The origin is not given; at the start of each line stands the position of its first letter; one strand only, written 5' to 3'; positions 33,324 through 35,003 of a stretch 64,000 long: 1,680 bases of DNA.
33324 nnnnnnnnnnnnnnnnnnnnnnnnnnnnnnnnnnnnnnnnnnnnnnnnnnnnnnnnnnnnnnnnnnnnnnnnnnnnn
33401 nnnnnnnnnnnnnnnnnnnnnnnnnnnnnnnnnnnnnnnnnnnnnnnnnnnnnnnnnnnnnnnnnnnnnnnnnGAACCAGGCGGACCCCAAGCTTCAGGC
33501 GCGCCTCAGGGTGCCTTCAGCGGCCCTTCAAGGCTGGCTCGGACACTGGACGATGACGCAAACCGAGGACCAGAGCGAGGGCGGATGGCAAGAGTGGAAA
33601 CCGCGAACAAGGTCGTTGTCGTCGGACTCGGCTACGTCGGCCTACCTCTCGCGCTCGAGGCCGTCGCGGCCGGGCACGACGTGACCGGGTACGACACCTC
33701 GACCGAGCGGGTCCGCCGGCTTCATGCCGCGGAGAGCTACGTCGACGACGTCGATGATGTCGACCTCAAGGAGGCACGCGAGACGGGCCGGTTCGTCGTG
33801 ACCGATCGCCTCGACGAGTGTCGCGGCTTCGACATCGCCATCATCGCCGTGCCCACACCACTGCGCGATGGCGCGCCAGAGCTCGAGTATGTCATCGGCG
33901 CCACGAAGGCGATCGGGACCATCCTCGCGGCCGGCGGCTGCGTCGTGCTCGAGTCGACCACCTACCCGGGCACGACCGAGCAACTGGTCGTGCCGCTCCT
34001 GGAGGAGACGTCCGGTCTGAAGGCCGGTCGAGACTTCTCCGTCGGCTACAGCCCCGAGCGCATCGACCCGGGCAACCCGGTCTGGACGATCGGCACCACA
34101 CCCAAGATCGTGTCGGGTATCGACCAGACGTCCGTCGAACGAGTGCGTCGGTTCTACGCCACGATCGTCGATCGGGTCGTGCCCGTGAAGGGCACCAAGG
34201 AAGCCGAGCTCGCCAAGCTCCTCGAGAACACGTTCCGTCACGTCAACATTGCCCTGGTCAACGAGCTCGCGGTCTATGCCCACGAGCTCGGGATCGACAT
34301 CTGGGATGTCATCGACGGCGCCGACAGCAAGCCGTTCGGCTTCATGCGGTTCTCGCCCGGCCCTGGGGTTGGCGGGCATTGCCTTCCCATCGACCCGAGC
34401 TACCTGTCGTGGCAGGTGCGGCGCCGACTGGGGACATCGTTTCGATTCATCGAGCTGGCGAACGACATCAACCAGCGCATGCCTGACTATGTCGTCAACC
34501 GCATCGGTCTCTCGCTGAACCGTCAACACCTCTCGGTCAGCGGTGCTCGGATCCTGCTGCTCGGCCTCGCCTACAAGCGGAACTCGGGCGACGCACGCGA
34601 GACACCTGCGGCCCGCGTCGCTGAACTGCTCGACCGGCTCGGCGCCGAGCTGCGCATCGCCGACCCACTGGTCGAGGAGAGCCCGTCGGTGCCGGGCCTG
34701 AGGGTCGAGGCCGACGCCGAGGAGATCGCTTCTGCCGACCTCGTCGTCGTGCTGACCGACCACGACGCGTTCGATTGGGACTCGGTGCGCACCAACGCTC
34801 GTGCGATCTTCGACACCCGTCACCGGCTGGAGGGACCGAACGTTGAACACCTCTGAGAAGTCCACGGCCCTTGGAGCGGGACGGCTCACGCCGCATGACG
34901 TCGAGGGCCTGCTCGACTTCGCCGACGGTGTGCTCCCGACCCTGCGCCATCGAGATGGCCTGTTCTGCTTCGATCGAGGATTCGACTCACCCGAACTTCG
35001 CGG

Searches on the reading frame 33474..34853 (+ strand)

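Call 9: search_protein_families(library=pfam, proteins=[window:33474-34853:+], max_evalue=0.001)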
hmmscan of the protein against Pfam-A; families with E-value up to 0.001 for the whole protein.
window:33474-34853:+ (460 aa): 5 families
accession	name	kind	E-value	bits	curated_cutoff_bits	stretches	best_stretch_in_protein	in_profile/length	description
PF03721.20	UDPG_MGDP_dh_N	-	5.9e-36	124.2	27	1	46-222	2-181/187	UDP-glucose/GDP-mannose dehydrogenase family, NAD binding domain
PF00984.24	UDPG_MGDP_dh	-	2.8e-29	101.5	25.4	1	242-334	1-93/94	UDP-glucose/GDP-mannose dehydrogenase family, central domain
PF03720.21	UDPG_MGDP_dh_C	-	4.8e-19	69.1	30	1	361-451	1-100/103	UDP-glucose/GDP-mannose dehydrogenase family, UDP binding domain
PF03446.21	NAD_binding_2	-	2.9e-06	27.8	21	1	46-171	1-103/161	NAD binding domain of 6-phosphogluconate dehydrogenase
PF01262.27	AlaDh_PNT_C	-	0.00065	19.6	23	0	43-88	27-73/214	Alanine dehydrogenase/PNT, C-terminal domain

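Call 69: search_protein_families(library=ncbifam, proteins=[window:33474-34853:+], max_evalue=0.001)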
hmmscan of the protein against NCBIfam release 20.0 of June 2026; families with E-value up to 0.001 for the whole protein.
window:33474-34853:+ (460 aa): 15 families
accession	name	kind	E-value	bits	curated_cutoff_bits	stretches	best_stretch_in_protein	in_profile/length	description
TIGR03026.1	NDP-sugDHase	subfamily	4.2e-117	391.4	189.8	1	46-449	2-412/413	nucleotide sugar dehydrogenase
NF040825.1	UDPMaNacDH_Arch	equivalog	1.7e-82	277.6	750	1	46-456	2-405/418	UDP-N-acetyl-D-mannosamine dehydrogenase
NF008286.0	PRK11064.1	equivalog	2e-63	214.4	459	1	45-449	4-416/420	UDP-N-acetyl-D-mannosamine dehydrogenase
NF011729.0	PRK15182.1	equivalog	2.4e-62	211.1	592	1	46-402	8-359/425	Vi polysaccharide biosynthesis UDP-N-acetylglucosamine C-6 dehydrogenase TviB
NF041297.1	UDPGDh_AglM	equivalog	2.1e-49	168.6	670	1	46-434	2-396/429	UDP-glucose 6-dehydrogenase AglM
NF047673.2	TeichurnBiosyTuaD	equivalog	2.2e-31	109.4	700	1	45-431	2-388/439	UDP-glucose 6-dehydrogenase TuaD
NF011631.0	PRK15057.1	equivalog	1.8e-13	50.3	757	1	46-403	2-342/388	UDP-glucose 6-dehydrogenase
TIGR01505.1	tartro_sem_red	equivalog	1.5e-05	24.4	340.75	0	46-88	1-43/291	2-hydroxy-3-oxopropionate reductase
NF005104.0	PRK06545.1-1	equivalog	0.00023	20.4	713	1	45-109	3-66/366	prephenate dehydrogenase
NF012005.0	PRK15461.1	equivalog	0.00037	19.8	348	0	46-85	3-42/298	sulfolactaldehyde 3-reductase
NF043037.1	ThreonDh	equivalog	0.00046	19.7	350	0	45-88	3-46/297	L-threonate dehydrogenase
NF000942.0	PRK00094.1-4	subfamily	0.00048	19.4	257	0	45-131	3-86/334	NAD(P)H-dependent glycerol-3-phosphate dehydrogenase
NF042925.1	FHMPC_DH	equivalog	0.00062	19.2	500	0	46-128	2-87/304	5-formyl-3-hydroxy-2-methylpyridine 4-carboxylate 5-dehydrogenase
NF008592.0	PRK11559.1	equivalog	0.00074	18.9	397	0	45-87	3-45/296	2-hydroxy-3-oxopropionate reductase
TIGR01692.1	HIBADH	equivalog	0.00094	18.6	291.6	0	50-88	2-40/288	3-hydroxyisobutyrate dehydrogenase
